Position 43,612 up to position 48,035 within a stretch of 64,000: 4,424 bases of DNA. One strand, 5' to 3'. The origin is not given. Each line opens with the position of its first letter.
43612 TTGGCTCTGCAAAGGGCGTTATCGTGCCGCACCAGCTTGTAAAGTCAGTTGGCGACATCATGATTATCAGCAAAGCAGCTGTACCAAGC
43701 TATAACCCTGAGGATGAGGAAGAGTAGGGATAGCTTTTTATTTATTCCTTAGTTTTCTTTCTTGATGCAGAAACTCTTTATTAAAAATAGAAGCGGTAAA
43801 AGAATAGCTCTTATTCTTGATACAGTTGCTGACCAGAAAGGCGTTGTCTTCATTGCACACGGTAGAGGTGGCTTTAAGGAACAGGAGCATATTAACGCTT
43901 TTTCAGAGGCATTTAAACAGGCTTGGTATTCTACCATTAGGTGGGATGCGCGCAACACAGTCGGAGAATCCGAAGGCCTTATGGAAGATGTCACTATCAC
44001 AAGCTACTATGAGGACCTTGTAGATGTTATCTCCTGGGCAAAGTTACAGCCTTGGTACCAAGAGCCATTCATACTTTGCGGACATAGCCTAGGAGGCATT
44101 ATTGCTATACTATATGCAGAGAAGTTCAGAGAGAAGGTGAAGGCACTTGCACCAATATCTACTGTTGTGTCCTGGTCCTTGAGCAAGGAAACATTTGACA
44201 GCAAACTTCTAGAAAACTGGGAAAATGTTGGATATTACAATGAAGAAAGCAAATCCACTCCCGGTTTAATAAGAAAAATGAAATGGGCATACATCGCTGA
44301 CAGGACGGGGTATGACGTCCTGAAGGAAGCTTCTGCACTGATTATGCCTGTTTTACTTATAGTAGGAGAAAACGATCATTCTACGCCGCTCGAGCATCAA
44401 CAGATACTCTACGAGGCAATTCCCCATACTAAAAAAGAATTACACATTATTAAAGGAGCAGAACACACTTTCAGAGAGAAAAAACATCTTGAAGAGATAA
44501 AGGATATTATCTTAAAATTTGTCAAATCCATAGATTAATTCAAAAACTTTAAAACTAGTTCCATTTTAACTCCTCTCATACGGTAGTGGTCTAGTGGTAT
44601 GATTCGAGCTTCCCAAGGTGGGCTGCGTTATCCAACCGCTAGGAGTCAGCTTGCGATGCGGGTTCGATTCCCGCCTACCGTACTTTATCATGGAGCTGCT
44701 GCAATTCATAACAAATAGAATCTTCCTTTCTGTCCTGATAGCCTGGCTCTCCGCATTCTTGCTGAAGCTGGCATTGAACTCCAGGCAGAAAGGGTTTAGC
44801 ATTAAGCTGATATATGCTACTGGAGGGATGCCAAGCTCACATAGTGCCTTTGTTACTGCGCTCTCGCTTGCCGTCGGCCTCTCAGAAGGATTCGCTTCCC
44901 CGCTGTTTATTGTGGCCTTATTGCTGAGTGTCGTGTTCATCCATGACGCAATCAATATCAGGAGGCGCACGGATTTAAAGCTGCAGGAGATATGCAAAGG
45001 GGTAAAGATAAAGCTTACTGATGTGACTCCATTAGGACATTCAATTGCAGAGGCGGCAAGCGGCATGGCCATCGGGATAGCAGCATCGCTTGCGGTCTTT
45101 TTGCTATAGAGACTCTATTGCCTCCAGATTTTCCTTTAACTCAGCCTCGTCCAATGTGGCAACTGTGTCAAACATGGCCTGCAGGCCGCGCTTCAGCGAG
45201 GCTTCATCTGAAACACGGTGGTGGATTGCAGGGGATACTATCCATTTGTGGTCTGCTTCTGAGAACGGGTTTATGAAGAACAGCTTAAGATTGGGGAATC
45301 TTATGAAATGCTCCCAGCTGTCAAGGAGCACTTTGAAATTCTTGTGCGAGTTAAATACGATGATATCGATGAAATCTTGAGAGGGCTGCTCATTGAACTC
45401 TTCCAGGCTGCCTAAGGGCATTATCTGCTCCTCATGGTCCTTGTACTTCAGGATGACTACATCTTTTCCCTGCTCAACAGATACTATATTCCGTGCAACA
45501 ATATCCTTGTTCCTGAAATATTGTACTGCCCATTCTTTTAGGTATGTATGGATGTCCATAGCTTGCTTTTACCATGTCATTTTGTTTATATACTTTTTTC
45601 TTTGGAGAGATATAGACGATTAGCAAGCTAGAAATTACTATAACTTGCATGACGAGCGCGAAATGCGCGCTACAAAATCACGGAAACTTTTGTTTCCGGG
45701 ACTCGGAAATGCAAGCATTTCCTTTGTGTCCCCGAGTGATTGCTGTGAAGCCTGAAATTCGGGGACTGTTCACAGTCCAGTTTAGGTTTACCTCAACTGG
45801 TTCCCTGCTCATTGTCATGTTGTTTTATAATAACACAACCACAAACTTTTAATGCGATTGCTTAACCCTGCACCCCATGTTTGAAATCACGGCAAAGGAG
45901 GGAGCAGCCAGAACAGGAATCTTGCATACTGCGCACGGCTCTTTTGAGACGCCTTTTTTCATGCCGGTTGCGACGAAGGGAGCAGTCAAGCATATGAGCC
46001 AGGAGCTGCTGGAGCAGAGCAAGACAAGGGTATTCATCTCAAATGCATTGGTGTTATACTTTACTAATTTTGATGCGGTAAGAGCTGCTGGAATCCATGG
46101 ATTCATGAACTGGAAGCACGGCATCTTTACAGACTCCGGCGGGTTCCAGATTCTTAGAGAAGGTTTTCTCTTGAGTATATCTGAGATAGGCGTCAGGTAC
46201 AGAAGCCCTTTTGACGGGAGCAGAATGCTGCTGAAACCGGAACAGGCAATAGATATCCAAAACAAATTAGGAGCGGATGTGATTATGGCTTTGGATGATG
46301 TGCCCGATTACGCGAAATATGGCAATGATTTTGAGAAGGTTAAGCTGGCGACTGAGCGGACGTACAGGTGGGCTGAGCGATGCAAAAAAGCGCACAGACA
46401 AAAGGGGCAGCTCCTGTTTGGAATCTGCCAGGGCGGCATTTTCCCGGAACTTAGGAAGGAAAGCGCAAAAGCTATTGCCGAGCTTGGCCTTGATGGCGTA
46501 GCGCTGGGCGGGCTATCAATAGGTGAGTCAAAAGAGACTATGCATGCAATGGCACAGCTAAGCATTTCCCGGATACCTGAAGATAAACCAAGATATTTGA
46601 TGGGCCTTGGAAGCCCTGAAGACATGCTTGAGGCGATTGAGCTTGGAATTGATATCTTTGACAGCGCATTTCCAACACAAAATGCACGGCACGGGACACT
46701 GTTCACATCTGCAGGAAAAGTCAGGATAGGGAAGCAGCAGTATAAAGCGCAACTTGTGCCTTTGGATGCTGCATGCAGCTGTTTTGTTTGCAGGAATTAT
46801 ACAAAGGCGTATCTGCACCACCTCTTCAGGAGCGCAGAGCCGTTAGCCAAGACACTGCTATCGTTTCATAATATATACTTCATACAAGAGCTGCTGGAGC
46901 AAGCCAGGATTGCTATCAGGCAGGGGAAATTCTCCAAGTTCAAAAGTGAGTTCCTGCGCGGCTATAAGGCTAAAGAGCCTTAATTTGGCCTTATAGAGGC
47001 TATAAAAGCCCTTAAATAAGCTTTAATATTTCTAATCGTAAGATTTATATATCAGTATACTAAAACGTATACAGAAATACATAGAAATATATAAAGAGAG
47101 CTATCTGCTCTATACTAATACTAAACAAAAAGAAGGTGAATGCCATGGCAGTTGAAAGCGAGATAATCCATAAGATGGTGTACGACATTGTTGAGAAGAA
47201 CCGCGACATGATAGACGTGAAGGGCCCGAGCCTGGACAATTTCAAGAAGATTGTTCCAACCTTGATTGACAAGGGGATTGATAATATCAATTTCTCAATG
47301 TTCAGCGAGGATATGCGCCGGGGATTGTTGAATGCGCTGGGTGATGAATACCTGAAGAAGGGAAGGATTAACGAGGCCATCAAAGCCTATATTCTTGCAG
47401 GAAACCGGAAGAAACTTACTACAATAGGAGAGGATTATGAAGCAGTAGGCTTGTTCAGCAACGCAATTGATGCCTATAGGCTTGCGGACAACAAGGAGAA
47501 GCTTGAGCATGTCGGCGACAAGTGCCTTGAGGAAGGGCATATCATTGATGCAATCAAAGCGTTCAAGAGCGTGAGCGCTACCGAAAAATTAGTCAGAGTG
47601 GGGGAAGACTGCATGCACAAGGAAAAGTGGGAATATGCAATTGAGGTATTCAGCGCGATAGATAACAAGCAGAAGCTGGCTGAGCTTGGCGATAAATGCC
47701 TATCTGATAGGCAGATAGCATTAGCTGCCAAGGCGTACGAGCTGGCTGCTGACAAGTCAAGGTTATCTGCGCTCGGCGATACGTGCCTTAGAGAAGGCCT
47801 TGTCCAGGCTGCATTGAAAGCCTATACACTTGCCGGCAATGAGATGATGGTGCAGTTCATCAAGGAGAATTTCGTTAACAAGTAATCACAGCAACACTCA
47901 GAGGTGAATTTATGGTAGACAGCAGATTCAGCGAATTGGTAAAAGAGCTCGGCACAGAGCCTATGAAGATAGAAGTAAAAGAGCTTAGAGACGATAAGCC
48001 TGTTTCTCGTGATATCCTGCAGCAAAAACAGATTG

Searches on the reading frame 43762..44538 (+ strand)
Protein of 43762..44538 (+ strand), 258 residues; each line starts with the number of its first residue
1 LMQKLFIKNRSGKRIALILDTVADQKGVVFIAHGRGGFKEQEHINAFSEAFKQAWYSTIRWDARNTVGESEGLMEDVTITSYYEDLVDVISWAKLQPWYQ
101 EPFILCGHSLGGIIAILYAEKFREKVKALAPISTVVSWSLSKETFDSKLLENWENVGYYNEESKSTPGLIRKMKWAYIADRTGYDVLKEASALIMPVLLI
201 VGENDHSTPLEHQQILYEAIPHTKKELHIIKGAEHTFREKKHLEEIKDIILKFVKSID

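Call 54: search_protein_families(library=pfam, proteins=[window:43762-44538:+], max_evalue=0.001)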
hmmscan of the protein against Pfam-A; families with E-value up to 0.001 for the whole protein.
window:43762-44538:+ (258 aa): 12 families
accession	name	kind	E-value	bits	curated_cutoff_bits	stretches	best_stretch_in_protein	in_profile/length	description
PF12146.15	Hydrolase_4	-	1.8e-23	83.5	27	2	24-140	2-115/239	Serine aminopeptidase, S33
PF00561.26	Abhydrolase_1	-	7.6e-16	58.9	25.8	1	28-175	2-146/245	alpha/beta hydrolase fold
PF02129.25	Peptidase_S15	-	1.5e-10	41.7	23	1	56-165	52-163/262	X-Pro dipeptidyl-peptidase (S15 family)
PF00326.27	Peptidase_S9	-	1.2e-09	38.4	22.6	1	83-255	45-207/213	Prolyl oligopeptidase family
PF01738.24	DLH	-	9.3e-08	32.4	21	0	188-242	137-193/217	Dienelactone hydrolase family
PF20408.4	Abhydrolase_11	-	4e-07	30.4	27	0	26-127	2-100/193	Alpha/beta hydrolase domain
PF12697.13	Abhydrolase_6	-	7.2e-07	30.5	26.3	1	29-235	2-204/217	Alpha/beta hydrolase family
PF12695.13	Abhydrolase_5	-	0.00036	20.8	27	0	101-129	57-84/164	Alpha/beta hydrolase family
PF10230.15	LIDHydrolase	-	0.00039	20.7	27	0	95-130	78-114/262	Lipid-droplet associated hydrolase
PF00975.26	Thioesterase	-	0.00041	21.1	26.4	1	81-127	46-92/226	Thioesterase domain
PF01764.32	Lipase_3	-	0.00076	19.8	22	0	101-137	63-99/140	Lipase (class 3)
PF07859.19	Abhydrolase_3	-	0.00082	19.6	25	0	82-236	48-207/210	alpha/beta hydrolase fold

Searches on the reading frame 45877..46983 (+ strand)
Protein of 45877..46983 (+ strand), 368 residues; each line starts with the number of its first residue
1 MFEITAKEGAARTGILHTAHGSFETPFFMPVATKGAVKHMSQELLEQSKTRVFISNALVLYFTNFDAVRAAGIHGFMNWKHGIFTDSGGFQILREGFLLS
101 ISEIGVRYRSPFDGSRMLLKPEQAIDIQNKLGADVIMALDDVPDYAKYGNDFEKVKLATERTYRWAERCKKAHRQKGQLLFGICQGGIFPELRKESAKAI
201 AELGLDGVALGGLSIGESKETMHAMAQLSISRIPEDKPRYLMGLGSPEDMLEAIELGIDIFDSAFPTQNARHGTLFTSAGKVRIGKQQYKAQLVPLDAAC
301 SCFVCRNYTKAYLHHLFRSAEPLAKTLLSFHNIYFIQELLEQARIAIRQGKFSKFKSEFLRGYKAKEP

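Call 54: search_protein_families(library=pfam, proteins=[window:45877-46983:+], max_evalue=0.001)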
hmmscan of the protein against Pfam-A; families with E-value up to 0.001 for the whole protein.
window:45877-46983:+ (368 aa): 1 family
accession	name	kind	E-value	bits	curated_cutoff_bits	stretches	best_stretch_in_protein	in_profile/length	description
PF01702.25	TGT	-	9.4e-132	439.8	26.3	1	11-364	3-356/357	Queuine tRNA-ribosyltransferase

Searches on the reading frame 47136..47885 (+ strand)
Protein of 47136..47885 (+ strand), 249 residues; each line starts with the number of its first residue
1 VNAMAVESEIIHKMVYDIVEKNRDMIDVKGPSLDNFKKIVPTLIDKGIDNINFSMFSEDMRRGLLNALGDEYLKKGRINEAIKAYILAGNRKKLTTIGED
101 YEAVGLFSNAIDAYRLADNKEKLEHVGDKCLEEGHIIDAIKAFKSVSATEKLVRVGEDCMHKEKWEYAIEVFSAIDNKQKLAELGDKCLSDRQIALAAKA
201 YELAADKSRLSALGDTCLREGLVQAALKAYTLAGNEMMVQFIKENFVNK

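Call 54: search_protein_families(library=pfam, proteins=[window:47136-47885:+], max_evalue=0.001)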
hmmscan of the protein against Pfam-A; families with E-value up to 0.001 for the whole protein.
window:47136-47885:+ (249 aa): 3 families
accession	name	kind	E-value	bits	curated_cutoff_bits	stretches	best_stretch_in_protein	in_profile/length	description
PF07719.23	TPR_2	-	5e-07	29.8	27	0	64-85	3-24/34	Tetratricopeptide repeat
PF00637.26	Clathrin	-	9.1e-05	22.7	29.6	0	154-219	75-137/143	Region in Clathrin and VPS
PF00515.34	TPR_1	-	0.00083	19.5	27.8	0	65-85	4-24/34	Tetratricopeptide repeat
